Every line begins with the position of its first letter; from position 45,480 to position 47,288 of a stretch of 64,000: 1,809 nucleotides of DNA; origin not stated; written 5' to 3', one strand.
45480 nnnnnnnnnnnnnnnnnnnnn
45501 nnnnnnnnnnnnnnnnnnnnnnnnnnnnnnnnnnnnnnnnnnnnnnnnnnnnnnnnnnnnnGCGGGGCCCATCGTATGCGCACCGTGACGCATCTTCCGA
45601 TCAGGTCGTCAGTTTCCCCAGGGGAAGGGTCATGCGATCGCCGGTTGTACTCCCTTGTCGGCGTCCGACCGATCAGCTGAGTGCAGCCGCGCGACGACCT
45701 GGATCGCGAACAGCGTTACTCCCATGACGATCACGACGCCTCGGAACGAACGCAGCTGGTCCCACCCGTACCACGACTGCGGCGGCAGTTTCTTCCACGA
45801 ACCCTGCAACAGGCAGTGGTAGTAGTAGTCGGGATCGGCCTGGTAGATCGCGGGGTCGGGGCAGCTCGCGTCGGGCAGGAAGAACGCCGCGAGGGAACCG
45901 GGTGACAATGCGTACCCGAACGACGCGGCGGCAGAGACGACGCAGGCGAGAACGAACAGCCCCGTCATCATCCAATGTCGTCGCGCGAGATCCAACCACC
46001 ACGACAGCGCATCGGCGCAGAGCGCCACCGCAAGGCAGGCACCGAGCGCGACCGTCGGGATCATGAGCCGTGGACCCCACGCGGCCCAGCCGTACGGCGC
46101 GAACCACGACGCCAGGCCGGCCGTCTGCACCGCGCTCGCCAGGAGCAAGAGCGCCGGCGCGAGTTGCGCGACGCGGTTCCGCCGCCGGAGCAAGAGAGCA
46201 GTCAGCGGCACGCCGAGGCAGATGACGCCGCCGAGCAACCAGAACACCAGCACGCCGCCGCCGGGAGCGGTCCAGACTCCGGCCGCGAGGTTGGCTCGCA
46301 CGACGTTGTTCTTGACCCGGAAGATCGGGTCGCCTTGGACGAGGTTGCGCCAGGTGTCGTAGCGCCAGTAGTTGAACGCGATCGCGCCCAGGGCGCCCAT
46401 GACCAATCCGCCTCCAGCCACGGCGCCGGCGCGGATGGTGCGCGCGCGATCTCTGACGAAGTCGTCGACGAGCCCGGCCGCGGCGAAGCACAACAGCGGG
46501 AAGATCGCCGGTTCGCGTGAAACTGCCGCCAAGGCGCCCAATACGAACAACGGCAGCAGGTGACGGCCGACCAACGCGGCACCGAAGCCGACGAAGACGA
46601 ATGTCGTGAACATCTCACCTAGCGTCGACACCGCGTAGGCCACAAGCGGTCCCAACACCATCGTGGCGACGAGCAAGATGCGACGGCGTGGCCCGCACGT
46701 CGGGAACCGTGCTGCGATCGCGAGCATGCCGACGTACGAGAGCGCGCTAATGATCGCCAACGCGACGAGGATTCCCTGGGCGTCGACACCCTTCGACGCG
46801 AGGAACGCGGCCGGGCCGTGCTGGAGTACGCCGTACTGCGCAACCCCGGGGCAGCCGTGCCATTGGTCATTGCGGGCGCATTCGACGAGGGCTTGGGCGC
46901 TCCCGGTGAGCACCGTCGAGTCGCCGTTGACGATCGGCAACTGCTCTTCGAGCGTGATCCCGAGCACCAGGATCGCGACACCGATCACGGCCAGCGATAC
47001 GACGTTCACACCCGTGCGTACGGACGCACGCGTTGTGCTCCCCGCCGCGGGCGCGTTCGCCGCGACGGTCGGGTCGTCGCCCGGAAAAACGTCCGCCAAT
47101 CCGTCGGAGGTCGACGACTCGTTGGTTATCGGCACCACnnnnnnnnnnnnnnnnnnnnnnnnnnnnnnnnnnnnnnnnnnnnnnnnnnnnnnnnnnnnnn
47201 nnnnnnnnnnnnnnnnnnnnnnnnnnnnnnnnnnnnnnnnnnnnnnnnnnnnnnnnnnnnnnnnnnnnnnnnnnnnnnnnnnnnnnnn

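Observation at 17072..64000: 47 kb of nearly uninterrupted envelope-glycan genes with arabinogalactan-cluster logic but different parts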

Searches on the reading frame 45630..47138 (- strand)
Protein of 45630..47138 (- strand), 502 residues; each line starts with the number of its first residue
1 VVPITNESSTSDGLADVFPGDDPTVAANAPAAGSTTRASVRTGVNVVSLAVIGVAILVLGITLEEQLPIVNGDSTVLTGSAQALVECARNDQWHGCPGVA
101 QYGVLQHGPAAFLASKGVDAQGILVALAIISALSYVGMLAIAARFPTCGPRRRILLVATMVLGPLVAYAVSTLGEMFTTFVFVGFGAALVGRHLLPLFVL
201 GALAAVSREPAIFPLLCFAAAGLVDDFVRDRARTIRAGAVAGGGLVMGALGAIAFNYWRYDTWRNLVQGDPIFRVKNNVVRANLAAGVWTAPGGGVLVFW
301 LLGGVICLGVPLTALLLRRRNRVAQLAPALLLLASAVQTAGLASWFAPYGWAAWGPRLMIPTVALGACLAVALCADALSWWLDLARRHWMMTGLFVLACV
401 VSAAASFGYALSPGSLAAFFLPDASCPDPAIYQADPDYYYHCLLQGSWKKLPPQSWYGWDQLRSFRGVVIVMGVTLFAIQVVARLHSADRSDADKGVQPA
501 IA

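Call 8: search_protein_families(library=pfam, proteins=[window:45630-47138:-], max_evalue=0.001)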
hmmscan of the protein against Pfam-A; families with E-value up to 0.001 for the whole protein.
window:45630-47138:- (502 aa): 0 families

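Call 11: search_protein_families(library=ncbifam, proteins=[window:45630-47138:-], max_evalue=0.01)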
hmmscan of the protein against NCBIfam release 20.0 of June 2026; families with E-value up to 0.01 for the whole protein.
window:45630-47138:- (502 aa): 1 family
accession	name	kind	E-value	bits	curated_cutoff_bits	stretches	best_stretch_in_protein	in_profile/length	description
NF046093.1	AZOBR_p60025_fam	subfamily_domain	0.0035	16.6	150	1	121-229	110-218/232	AZOBR_p60025 family cell surface glycopolymer formation protein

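Call 18: search_protein_families(library=pfam, proteins=[window:45630-47138:-], max_evalue=5)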
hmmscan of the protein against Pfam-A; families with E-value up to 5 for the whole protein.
window:45630-47138:- (502 aa): 1 family
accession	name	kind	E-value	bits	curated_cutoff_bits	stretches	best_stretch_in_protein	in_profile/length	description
PF11239.13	DUF3040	-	0.011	16.4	24.7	1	20-65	20-67/84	Protein of unknown function (DUF3040)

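Call 64: search_protein_representatives(protein=window:45630-47138:-)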
Query: 502 residues. Proteins with E-value up to 0.001 (for the whole library): 531; up to 1e-10: 385; up to 1e-30: 42. The best 150 are listed.
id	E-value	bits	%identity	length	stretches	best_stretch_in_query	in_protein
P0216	0.0e+00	1105.8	100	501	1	2-502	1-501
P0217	2.6e-73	264.1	34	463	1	58-489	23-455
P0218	5.1e-72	259.8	37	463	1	59-480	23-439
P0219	6.2e-69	249.6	35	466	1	61-477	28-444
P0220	2.0e-66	241.3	38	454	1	50-469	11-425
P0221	2.5e-63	231.1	46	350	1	160-498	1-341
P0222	2.1e-62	228.1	36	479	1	53-485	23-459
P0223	9.4e-62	225.9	35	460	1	71-471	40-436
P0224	1.7e-59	218.5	37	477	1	53-456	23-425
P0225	9.3e-57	209.4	33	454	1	43-455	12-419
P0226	2.6e-56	208.0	33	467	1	54-477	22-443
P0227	3.5e-55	204.3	31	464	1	58-479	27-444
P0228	6.4e-53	196.8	37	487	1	53-485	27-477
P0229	2.8e-52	194.7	36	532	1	54-449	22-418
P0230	1.7e-51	192.1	32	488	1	40-456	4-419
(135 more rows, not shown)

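Call 66: search_protein_families(library=pfam, alignment_id=A3, max_evalue=0.01)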
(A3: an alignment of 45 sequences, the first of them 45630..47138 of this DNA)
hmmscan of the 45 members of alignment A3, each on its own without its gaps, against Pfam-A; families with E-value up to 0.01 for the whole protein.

A. member 1, window:45630-47138:- (502 aa): 0 families

B. families by the number of members that match (of 45 scanned): 3 families
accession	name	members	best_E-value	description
PF19728.4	DUF6220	1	0.00027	Family of unknown function (DUF6220)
PF09594.16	GT87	1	0.00095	Glycosyltransferase family 87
PF10067.14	DUF2306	1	0.0036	Predicted membrane protein (DUF2306)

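Call 68: search_solved_structures(query=A3, max_evalue=10)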
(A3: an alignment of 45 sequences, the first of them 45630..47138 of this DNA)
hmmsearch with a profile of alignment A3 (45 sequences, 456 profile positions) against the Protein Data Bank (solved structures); distinct sequences matched with E-value up to 10: 1.
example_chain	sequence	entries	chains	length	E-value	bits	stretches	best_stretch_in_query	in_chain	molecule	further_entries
9h9e_B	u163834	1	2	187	0.9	11.3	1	161-217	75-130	Novel acetylcholine receptor chaperone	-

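Call 80: predict_structure(alignment_id=A3)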
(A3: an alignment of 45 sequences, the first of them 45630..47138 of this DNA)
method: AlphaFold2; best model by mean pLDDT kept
length: 502 residues; sequences in the alignment: 45
mean_pLDDT: 88.1   pTM: 0.87
mean pLDDT of the five models: 88.1, 88.0, 87.3, 87.1, 86.8
residues with pLDDT >= 90: 386; 70-90: 49; 50-70: 20; < 50: 47
segments of 3 or more residues with pLDDT < 50: 1-22, 28-41, 494-502
pLDDT, mean of each block of 10 residues (from residue 1): 39 44 47 43 59 72 84 95 98 96 95 98 96 96 92 94 94 96 98 97 95 97 89 96 98 97 92 94 98 97 98 90 91 98 95 93 98 95 93 96 96 93 94 94 95 96 93 91 80 47 41
secondary structure, 60 per line:
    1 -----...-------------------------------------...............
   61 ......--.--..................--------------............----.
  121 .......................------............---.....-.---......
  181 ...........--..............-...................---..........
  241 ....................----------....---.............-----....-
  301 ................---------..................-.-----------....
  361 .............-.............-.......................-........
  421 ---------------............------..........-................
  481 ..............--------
elements in order: H46-66 H72-89 H104-115 H120-143 H150-161 H165-169 H175-191 H194-207 H209-227 H231-260 H278-290 H296-299 H301-316 H326-343 H357-373 H375-387 H389-411 H413-420 H436-447 H454-463 H465-494

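Call 84: fold_search(model_id=the predicted structure, library=pdb)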
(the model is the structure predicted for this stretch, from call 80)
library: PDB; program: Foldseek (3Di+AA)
matches with E <= 10: 587; with E <= 0.001: 2
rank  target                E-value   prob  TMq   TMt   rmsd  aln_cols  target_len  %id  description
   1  5ezm                  1.5e-04  1.00  0.46  0.44  12.0       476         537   15  Crystal Structure of ArnT from Cupriavidus metallidurans in the apo state (released 2016-02-17)
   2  5f15                  2.2e-04  1.00  0.47  0.44   9.9       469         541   14  Crystal Structure of ArnT from Cupriavidus metallidurans bound to Undecaprenyl phosphate (released 2016-02-17)
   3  7bvf_B                1.6e-03  1.00  0.40  0.22  12.0       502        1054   12  Cryo-EM structure of Mycobacterium tuberculosis arabinosyltransferase EmbA-EmbB-AcpM2 in complex with ethambutol (released 2020-04-29)
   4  9s6r_A                3.7e-03  1.00  0.38  0.47  11.4       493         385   10  Ternary cryo-EM structure of yeast ALG3 with Dol25-PP-GlcNAc2Man5, Dol25-P-Man, and Fab (released 2026-03-18)
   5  7bvf_A                1.5e-02  0.99  0.40  0.21  16.1       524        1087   15  Cryo-EM structure of Mycobacterium tuberculosis arabinosyltransferase EmbA-EmbB-AcpM2 in complex with ethambutol (released 2020-04-29)
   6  8imx_U                1.6e-02  0.99  0.35  0.40  11.6       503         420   10  Cryo-EM structure of GPI-T with a chimeric GPI-anchored protein (released 2023-08-16)
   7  2r9h_A                1.7e-02  0.38  0.16  0.17  20.3       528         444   14  Crystal Structure of Q207C Mutant of CLC-ec1 in complex with Fab (released 2007-11-20)
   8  7sps_A                3.0e-02  0.25  0.13  0.14  25.6       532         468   11  Crystal structure of human glucose transporter GLUT3 bound with exofacial inhibitor SA47 (released 2022-05-18)
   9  8pn9_A                3.1e-02  0.99  0.39  0.32  13.0       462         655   11  Structure of human oligosaccharyltransferase OST-A complex bound to NGI-1 (released 2024-05-08)
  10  8ta5_B                3.7e-02  0.25  0.15  0.14  20.7       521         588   11  Title: Cryo-EM structure of the human CLC-2 chloride channel transmembrane domain with asymmetric C-terminal (released 2024-01-31)
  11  9n9j_I                4.4e-02  0.99  0.38  0.29  11.1       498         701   11  Structure of a GRP94 folding intermediate engaged with a CCDC134- and FKBP11-bound secretory translocon (released 2025-11-19)
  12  7w72_U                4.4e-02  0.98  0.37  0.42  11.0       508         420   11  Structure of a human glycosylphosphatidylinositol (GPI) transamidase (released 2022-02-16)
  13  7bwr_A                4.4e-02  0.92  0.33  0.19  13.1       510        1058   12  Mycobacterium smegmatis arabinosyltransferase complex EmbB2-AcpM2 in substrate DPA bound asymmetric "active state" (released 2020-05-27)
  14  9bii_A                4.4e-02  0.20  0.13  0.14  25.5       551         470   13  Mycobacterium tuberculosis EFPA antiparallel dimer (released 2025-02-05)
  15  4zwb_A                4.5e-02  0.23  0.14  0.15  24.6       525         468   12  Crystal structure of maltose-bound human GLUT3 in the outward-occluded conformation at 2.4 angstrom (released 2015-07-22)
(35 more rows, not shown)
